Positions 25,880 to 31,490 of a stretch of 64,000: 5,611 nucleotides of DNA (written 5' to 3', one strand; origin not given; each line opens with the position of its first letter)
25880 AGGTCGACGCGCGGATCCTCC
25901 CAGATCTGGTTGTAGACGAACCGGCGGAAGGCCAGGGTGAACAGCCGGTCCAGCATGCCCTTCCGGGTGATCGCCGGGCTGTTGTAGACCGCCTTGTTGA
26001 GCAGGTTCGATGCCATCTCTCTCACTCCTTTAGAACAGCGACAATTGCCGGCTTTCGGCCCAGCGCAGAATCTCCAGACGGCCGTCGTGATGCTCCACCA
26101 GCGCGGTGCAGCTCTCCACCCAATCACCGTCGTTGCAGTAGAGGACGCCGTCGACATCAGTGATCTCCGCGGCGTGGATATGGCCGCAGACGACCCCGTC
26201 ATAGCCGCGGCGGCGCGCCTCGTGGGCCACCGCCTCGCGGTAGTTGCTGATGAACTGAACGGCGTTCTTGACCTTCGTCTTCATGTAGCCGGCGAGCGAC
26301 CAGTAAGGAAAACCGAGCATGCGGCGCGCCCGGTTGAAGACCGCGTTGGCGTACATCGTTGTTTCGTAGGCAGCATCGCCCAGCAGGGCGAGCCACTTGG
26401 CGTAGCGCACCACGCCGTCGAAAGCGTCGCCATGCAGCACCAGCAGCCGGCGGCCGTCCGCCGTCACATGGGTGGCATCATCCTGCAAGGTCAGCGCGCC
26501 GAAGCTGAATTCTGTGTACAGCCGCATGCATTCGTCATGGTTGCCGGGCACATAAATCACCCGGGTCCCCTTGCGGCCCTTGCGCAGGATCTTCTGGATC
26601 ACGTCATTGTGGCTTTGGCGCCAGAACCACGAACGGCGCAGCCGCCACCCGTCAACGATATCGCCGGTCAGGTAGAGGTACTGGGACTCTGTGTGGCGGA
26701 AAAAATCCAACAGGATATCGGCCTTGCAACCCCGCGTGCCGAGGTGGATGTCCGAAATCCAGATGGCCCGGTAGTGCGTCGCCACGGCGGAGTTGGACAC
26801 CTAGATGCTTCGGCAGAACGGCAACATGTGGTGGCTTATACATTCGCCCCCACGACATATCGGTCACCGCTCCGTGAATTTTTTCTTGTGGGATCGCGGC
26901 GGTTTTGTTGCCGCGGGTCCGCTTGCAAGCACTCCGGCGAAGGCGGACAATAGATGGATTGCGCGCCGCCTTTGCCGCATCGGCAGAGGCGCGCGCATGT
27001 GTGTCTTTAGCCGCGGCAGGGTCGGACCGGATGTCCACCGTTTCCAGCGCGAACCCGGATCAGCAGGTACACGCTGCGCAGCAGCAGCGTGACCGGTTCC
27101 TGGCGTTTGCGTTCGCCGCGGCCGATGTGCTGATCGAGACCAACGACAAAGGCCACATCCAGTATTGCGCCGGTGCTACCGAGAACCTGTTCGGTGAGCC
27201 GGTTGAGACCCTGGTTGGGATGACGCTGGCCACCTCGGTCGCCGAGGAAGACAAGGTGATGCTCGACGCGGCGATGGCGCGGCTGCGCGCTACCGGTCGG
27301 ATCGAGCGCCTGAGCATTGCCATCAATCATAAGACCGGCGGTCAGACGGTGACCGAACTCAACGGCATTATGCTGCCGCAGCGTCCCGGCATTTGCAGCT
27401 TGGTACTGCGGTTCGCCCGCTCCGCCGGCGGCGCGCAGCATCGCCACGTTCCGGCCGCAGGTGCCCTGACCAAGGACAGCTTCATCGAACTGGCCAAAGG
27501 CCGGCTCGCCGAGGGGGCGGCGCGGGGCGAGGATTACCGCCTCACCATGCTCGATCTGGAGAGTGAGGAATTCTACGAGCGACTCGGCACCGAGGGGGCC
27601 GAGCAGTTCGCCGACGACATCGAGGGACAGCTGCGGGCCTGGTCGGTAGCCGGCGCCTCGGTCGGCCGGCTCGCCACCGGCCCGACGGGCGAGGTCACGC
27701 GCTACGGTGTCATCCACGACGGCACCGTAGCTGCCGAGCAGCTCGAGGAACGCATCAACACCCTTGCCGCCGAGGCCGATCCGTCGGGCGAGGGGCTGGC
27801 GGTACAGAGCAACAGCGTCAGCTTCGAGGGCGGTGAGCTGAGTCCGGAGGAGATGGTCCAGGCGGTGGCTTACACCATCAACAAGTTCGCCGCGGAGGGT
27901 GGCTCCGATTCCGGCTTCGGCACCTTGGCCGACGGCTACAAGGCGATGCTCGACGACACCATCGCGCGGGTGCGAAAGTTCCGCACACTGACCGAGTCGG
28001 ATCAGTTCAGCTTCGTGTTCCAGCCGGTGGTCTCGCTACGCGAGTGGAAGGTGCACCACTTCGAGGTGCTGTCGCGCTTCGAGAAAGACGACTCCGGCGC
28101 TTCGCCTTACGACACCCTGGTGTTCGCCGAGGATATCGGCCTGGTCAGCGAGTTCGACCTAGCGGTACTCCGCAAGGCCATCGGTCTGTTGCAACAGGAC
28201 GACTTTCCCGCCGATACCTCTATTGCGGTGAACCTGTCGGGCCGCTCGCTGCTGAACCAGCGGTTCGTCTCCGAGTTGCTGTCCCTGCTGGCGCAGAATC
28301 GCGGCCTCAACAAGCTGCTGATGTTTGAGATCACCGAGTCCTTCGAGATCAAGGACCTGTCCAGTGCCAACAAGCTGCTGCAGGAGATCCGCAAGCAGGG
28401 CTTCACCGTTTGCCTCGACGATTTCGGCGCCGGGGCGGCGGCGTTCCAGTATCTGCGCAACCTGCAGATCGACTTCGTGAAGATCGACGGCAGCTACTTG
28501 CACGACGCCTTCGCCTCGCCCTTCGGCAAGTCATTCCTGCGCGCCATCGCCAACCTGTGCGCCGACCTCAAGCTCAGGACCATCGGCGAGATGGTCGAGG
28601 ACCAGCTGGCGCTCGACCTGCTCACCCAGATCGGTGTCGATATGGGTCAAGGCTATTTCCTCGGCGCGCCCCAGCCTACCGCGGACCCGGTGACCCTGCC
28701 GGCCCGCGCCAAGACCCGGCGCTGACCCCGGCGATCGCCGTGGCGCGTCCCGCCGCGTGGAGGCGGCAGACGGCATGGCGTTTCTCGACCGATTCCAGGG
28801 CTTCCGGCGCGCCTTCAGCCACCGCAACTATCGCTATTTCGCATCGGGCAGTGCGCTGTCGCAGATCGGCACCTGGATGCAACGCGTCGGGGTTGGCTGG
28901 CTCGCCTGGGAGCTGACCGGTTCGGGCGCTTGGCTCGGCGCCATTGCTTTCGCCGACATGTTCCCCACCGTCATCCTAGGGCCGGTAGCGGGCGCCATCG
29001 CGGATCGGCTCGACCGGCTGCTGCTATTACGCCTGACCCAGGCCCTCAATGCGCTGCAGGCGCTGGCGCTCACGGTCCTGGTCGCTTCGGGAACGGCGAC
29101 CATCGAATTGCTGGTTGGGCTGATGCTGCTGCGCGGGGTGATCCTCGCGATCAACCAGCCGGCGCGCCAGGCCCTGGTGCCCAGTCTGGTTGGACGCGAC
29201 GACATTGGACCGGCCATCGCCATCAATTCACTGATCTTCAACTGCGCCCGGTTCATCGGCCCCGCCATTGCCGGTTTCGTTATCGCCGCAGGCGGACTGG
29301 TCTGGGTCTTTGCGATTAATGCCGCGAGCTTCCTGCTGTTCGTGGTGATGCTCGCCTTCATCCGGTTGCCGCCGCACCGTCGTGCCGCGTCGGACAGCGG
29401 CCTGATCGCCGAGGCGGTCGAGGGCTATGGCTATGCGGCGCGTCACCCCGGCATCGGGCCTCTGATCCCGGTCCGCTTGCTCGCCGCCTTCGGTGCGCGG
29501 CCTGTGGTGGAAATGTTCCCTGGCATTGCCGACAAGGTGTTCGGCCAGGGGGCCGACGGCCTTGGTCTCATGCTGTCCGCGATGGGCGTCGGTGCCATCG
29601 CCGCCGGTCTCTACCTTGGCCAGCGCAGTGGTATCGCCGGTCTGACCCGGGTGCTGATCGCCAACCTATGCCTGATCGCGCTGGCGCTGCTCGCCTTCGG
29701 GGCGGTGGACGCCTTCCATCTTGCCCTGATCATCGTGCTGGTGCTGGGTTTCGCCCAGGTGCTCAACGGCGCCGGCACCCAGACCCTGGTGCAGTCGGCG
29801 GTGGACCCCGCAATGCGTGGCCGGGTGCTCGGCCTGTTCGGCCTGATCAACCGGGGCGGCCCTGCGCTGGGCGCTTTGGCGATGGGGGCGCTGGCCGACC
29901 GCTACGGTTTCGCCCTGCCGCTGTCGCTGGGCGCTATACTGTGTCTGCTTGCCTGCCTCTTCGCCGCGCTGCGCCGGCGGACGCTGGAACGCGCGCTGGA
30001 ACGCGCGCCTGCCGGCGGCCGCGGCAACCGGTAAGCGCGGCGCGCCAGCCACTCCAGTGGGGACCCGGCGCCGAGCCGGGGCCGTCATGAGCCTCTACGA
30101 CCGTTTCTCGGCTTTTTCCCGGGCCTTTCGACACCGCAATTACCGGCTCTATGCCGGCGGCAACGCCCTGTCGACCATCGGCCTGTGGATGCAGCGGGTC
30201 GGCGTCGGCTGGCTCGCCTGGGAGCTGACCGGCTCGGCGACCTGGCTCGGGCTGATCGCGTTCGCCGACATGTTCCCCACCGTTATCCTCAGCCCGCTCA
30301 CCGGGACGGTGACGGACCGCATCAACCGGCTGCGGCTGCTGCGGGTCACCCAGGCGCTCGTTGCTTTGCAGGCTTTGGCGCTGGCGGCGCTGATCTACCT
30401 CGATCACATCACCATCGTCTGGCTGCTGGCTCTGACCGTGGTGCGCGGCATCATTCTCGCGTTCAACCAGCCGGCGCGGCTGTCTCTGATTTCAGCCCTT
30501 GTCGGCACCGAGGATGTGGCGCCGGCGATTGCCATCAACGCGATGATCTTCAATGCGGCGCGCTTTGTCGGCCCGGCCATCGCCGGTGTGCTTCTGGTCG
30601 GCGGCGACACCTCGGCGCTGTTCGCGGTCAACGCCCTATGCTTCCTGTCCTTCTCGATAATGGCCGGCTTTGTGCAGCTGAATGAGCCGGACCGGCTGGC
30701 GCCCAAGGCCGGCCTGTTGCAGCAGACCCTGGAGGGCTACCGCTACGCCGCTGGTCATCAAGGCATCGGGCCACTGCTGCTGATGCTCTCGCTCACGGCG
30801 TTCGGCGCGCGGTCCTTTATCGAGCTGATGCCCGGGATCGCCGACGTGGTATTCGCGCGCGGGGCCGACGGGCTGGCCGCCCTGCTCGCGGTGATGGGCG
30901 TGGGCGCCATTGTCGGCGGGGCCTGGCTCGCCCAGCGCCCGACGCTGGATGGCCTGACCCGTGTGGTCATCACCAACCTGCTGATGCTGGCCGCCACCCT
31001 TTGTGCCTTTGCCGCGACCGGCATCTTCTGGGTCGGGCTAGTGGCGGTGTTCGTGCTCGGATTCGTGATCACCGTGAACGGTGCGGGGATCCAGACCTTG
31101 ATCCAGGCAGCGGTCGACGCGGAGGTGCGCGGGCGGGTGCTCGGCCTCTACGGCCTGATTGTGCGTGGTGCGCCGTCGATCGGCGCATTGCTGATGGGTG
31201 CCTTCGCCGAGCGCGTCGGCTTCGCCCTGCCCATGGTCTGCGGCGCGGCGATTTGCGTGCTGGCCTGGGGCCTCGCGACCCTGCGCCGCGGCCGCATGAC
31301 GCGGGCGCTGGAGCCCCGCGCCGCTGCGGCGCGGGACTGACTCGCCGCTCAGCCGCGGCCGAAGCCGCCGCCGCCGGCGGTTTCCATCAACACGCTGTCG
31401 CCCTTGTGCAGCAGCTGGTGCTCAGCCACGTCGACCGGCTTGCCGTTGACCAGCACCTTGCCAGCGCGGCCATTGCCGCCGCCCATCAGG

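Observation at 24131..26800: Metallophosphoesterase-btaA-btaB cluster: phosphorus-free betaine-lipid (DGTS) synthesis with candidate PlcP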

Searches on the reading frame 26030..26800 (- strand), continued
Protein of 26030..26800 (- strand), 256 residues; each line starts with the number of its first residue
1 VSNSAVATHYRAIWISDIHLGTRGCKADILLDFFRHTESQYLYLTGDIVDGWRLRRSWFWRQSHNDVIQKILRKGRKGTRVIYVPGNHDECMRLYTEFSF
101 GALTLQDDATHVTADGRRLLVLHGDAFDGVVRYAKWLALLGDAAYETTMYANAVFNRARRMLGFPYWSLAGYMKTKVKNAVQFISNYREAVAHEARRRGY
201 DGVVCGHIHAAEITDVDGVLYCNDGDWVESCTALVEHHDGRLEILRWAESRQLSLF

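Call 43: find_encoding_contigs(protein=P0105, flank=4000, max_places=1)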
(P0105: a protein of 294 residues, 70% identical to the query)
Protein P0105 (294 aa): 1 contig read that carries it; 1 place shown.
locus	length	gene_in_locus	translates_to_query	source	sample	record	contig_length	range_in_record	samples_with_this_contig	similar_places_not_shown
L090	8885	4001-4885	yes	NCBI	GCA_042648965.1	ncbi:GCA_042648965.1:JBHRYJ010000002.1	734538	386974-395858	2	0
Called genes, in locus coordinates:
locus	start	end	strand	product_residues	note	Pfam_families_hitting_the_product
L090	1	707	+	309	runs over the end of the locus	PF19300:BPD_transp_1_N, PF00528:BPD_transp_1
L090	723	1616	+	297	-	PF00528:BPD_transp_1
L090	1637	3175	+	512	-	PF00884:Sulfatase, PF01663:Phosphodiest (faint), PF16347:SGSH_C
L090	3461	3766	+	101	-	PF18291:HU-HIG, PF00216:Bac_DNA_binding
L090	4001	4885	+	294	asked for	PF00149:Metallophos, PF12850:Metallophos_2 (faint)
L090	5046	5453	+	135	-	PF00254:FKBP_C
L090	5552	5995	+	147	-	PF00254:FKBP_C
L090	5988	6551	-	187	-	PF06042:NTP_transf_6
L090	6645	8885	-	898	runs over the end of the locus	PF00330:Aconitase, PF00694:Aconitase_C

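Call 46: search_solved_structures(query=A2, max_evalue=0.01, show_alignments=1)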
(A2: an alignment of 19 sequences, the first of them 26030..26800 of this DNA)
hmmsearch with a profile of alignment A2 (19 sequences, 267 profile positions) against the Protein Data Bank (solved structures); distinct sequences matched with E-value up to 0.01: 9.
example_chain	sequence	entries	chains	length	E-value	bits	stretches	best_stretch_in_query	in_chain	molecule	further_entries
6ph9_A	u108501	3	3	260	7.3e-07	32.2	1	12-218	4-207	UDP-2,3-diacylglucosamine hydrolase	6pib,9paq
6pj3_A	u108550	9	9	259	7.9e-07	32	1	12-218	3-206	UDP-2,3-diacylglucosamine hydrolase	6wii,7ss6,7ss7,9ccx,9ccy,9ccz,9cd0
8qk2_A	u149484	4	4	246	1.1e-06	31.6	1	12-217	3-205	UDP-2,3-diacylglucosamine hydrolase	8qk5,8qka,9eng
5k8k_A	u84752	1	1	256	4e-06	29.7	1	12-127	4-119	UDP-2,3-diacylglucosamine hydrolase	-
5wly_A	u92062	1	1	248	7.2e-06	28.9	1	12-216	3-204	UDP-2,3-diacylglucosamine hydrolase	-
8s7f_A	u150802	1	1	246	9.2e-06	28.5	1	12-216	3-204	UDP-2,3-diacylglucosamine hydrolase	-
5b49_A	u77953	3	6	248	1.1e-05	28.3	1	12-228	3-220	UDP-2,3-diacylglucosamine hydrolase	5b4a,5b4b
8qjz_A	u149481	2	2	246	1.2e-05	28.2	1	12-216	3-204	UDP-2,3-diacylglucosamine hydrolase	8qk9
5b4c_A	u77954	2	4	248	0.00018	24.3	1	12-228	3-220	UDP-2,3-diacylglucosamine hydrolase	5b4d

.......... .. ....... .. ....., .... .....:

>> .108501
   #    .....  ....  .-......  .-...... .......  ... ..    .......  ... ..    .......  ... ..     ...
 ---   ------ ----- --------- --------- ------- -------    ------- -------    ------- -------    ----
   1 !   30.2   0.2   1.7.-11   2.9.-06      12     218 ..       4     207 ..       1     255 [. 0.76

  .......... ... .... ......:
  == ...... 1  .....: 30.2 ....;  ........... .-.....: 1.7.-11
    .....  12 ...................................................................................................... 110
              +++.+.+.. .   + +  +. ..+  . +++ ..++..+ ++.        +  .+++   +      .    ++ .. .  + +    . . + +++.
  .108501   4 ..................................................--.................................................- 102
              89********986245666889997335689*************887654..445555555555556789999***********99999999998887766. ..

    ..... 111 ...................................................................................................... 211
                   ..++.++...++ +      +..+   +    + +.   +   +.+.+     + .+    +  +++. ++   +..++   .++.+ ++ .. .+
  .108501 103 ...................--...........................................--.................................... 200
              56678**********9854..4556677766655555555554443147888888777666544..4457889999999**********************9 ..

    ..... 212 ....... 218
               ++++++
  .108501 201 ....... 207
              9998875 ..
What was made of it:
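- On LpxH (lipid A pathway): Only a family profile reaches LpxH, at about 30 bits (call 46).
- Closest known: LpxH. Same: It is the closest solved structure (call 46).
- LpxH is the closest solved structure by profile search, E about 1e-6 (call 46).
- Tried and rejected: A family profile was needed to reach LpxH (call 46).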

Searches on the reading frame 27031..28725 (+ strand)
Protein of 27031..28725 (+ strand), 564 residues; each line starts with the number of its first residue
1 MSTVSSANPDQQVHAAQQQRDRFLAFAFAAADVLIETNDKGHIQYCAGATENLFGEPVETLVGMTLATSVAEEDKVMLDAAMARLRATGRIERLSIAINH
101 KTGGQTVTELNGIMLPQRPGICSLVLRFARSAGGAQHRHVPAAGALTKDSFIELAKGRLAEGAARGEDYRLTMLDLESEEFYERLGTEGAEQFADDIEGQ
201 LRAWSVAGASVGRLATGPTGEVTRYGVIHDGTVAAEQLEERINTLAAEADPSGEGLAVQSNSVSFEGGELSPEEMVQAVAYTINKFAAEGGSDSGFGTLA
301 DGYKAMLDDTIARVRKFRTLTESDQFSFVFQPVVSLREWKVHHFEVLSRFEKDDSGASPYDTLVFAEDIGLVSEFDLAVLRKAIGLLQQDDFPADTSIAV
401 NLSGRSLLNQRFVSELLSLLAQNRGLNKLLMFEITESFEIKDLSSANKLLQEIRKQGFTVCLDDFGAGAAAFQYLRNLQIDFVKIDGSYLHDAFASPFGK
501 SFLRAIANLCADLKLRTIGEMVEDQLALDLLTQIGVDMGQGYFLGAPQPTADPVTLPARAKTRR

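Call 31: search_protein_families(library=pfam, proteins=[window:27031-28725:+], max_evalue=0.00001)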
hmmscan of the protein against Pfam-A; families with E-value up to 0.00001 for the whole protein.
window:27031-28725:+ (564 aa): 1 family
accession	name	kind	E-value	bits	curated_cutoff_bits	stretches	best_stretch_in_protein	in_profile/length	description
PF00563.25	EAL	-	1.1e-56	192.3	31.3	1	317-547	4-236/236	EAL domain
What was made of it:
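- Checked: The upstream gene is divergent (an EAL-domain protein, ATG at 27031; call 31), so 26801..27030 is the promoter region.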

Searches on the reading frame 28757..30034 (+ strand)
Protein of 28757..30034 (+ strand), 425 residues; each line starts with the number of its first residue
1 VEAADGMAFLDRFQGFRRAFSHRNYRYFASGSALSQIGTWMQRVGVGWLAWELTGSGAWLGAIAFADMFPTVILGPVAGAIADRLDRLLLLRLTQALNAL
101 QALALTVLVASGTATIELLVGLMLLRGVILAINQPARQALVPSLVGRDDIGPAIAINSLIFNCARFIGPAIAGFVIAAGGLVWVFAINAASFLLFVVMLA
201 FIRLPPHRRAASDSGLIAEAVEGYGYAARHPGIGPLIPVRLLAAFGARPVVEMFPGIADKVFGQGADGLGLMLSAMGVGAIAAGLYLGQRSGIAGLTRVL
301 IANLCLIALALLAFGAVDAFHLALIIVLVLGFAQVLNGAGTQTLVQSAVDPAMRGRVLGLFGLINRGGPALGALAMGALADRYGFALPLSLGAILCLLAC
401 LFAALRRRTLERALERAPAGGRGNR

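Call 31: search_protein_families(library=pfam, proteins=[window:28757-30034:+], max_evalue=0.00001)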
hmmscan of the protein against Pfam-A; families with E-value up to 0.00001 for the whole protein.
window:28757-30034:+ (425 aa): 2 families
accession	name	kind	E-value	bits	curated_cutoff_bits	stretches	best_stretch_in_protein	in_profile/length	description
PF05977.19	MFS_3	-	1.7e-52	179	27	1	20-403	7-390/524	Transmembrane secretion effector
PF07690.21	MFS_1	-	4.2e-36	125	33.4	2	30-365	3-339/347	Major Facilitator Superfamily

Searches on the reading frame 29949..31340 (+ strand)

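Call 31: search_protein_families(library=pfam, proteins=[window:29949-31340:+], max_evalue=0.00001)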
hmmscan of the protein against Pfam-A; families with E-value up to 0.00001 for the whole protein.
window:29949-31340:+ (463 aa): 2 families
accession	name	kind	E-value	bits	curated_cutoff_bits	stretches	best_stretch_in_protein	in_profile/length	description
PF05977.19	MFS_3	-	3.6e-42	144.9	27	1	60-444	7-390/524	Transmembrane secretion effector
PF07690.21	MFS_1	-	2.6e-27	96.1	33.4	2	71-412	4-346/347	Major Facilitator Superfamily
